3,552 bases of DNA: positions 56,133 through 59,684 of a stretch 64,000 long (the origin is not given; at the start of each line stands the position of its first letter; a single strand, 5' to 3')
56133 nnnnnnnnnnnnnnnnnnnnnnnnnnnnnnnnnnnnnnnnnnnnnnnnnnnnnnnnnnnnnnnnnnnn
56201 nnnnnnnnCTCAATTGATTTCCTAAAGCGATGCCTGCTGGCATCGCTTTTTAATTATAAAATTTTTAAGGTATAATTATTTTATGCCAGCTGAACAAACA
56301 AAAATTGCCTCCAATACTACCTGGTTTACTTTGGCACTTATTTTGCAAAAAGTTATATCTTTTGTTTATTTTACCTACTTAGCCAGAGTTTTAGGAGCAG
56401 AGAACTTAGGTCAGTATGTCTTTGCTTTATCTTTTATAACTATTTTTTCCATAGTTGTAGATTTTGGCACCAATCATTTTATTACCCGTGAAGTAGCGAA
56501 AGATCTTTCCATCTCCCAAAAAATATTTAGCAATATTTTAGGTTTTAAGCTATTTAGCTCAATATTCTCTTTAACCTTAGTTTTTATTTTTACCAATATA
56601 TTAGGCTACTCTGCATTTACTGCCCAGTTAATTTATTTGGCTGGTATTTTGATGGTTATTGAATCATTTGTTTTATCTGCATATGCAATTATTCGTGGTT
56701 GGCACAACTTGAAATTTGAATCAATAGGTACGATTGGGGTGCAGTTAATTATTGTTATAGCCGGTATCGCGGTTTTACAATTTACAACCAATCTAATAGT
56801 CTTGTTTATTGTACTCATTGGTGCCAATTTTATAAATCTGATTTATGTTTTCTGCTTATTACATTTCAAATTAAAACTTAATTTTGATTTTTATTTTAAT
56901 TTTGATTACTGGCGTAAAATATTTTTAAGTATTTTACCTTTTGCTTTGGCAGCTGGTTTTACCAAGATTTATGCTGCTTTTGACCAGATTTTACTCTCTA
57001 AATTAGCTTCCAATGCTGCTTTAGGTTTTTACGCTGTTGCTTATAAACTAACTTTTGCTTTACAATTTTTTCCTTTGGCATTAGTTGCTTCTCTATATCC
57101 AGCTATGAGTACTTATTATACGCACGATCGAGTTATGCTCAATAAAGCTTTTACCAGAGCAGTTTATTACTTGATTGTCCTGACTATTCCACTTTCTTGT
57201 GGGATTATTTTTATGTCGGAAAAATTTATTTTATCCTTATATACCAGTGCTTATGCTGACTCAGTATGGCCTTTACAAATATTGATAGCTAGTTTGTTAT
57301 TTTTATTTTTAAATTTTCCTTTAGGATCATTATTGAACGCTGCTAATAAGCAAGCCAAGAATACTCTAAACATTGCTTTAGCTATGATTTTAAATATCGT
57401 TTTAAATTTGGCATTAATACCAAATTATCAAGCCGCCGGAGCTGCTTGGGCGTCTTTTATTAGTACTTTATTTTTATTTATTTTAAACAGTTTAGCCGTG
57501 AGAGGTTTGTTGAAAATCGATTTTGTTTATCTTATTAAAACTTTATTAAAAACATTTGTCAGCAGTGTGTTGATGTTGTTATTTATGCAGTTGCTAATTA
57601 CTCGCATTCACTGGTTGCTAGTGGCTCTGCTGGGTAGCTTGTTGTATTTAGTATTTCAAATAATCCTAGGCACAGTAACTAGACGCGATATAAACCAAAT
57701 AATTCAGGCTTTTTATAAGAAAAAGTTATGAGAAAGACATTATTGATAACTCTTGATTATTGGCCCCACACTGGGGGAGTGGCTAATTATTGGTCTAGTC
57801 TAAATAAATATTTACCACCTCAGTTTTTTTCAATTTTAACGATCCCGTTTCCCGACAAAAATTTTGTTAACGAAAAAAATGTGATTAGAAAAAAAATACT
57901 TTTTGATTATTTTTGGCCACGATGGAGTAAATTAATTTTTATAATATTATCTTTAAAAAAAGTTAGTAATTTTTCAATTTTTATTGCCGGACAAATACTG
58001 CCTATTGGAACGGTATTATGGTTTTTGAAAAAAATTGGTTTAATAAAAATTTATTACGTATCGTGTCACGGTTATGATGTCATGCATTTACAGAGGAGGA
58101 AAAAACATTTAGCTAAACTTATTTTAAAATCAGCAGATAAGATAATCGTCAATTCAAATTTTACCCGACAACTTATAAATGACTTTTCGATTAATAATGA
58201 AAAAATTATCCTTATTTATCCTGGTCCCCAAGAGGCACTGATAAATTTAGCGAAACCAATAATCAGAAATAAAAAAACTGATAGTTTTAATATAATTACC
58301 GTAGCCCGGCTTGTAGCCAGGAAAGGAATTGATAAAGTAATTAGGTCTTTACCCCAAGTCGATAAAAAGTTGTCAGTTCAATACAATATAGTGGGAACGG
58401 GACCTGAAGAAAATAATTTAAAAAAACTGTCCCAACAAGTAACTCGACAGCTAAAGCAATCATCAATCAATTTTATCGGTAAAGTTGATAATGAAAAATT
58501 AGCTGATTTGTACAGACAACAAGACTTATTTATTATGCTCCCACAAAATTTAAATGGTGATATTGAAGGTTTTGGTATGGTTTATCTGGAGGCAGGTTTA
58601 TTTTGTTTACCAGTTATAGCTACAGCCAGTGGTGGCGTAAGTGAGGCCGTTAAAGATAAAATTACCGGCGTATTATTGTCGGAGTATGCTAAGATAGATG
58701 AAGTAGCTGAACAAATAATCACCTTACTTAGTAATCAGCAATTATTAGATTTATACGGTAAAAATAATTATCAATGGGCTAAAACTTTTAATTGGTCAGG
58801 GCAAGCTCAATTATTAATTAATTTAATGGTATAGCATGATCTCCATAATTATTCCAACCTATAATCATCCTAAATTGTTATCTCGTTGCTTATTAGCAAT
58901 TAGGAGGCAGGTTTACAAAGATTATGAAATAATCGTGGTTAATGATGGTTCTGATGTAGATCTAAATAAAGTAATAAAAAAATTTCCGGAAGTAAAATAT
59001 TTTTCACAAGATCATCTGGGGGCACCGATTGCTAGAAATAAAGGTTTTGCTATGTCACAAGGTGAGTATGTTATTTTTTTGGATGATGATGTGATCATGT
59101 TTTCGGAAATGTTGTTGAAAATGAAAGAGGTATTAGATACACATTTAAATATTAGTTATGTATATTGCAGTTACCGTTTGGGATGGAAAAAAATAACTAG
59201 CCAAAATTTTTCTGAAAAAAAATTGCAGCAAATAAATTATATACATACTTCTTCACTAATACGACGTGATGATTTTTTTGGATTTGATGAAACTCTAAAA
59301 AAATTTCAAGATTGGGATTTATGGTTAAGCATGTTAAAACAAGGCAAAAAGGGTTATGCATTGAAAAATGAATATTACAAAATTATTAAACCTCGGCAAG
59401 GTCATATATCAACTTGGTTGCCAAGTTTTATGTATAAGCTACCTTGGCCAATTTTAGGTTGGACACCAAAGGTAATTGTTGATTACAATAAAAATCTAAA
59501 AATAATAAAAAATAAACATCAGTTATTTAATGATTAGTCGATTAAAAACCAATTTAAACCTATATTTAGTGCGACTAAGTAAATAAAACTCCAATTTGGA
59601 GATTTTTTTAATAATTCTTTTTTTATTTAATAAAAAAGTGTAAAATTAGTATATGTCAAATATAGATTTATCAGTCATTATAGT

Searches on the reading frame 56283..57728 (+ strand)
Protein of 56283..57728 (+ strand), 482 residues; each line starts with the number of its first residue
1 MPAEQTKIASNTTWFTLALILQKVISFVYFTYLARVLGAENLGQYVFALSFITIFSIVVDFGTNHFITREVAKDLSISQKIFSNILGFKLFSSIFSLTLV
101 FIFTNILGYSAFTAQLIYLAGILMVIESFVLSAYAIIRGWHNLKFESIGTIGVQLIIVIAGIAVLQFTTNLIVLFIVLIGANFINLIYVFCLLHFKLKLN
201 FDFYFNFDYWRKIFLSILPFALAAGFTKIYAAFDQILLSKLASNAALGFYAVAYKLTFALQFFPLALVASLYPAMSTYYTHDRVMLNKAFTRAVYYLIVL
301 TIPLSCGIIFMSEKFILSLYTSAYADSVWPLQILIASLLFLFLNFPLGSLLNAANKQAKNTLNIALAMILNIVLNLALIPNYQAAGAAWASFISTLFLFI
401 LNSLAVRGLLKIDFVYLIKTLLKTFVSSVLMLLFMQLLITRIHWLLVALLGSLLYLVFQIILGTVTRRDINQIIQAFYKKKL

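Call 92: search_protein_families(library=pfam, proteins=[window:56283-57728:+], max_evalue=0.00001)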
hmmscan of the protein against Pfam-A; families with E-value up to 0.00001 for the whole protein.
window:56283-57728:+ (482 aa): 3 families
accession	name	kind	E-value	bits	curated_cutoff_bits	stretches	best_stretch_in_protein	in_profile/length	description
PF01943.22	Polysacc_synt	-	1.6e-31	110.2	28.2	1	9-277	2-272/274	Polysaccharide biosynthesis protein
PF13440.11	Polysacc_synt_3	-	1.7e-17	64.1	23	1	33-328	2-292/293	Polysaccharide biosynthesis protein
PF01554.23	MatE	-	8.7e-07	29.2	24.9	1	220-375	2-159/161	MatE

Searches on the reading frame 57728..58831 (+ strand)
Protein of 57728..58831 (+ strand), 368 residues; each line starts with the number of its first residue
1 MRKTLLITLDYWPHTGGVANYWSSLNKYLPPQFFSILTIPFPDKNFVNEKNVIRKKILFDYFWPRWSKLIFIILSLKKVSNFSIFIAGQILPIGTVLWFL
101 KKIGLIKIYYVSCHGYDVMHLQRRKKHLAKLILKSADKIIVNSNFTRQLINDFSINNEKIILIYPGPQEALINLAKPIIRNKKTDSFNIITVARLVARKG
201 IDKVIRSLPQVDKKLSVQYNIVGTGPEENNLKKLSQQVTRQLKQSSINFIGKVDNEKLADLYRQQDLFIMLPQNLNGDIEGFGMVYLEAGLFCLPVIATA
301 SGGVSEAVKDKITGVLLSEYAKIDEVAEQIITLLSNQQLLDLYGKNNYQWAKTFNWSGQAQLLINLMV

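Call 92: search_protein_families(library=pfam, proteins=[window:57728-58831:+], max_evalue=0.00001)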
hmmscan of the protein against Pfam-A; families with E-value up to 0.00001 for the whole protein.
window:57728-58831:+ (368 aa): 4 families
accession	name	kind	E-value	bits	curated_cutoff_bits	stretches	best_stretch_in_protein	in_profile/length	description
PF00534.26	Glycos_transf_1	-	2.4e-33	115.5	26.4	1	181-350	10-172/172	Glycosyl transferases group 1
PF13692.12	Glyco_trans_1_4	-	1.7e-24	87.2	27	1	188-336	3-142/142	Glycosyl transferases group 1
PF13439.12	Glyco_transf_4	-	9.4e-09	36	28.5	1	16-166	2-165/170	Glycosyltransferase Family 4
PF20706.3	GT4-conflict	-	3.5e-08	33.3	26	1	132-315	143-327/385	Family 4 Glycosyltransferase in conflict systems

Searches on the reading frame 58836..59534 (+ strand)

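Call 92: search_protein_families(library=pfam, proteins=[window:58836-59534:+], max_evalue=0.00001)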
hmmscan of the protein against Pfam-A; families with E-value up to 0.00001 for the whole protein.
window:58836-59534:+ (233 aa): 3 families
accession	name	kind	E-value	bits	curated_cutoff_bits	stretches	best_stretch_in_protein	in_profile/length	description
PF00535.33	Glycos_transf_2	-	5.8e-27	95.1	23.3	1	3-114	1-117/168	Glycosyl transferase family 2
PF10111.15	Glyco_tranf_2_2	-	2.5e-12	47.3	27.3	1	3-157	1-160/276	Glycosyltransferase like family 2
PF13641.12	Glyco_tranf_2_3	-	2.7e-09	37.8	27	1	2-100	3-111/230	Glycosyltransferase like family 2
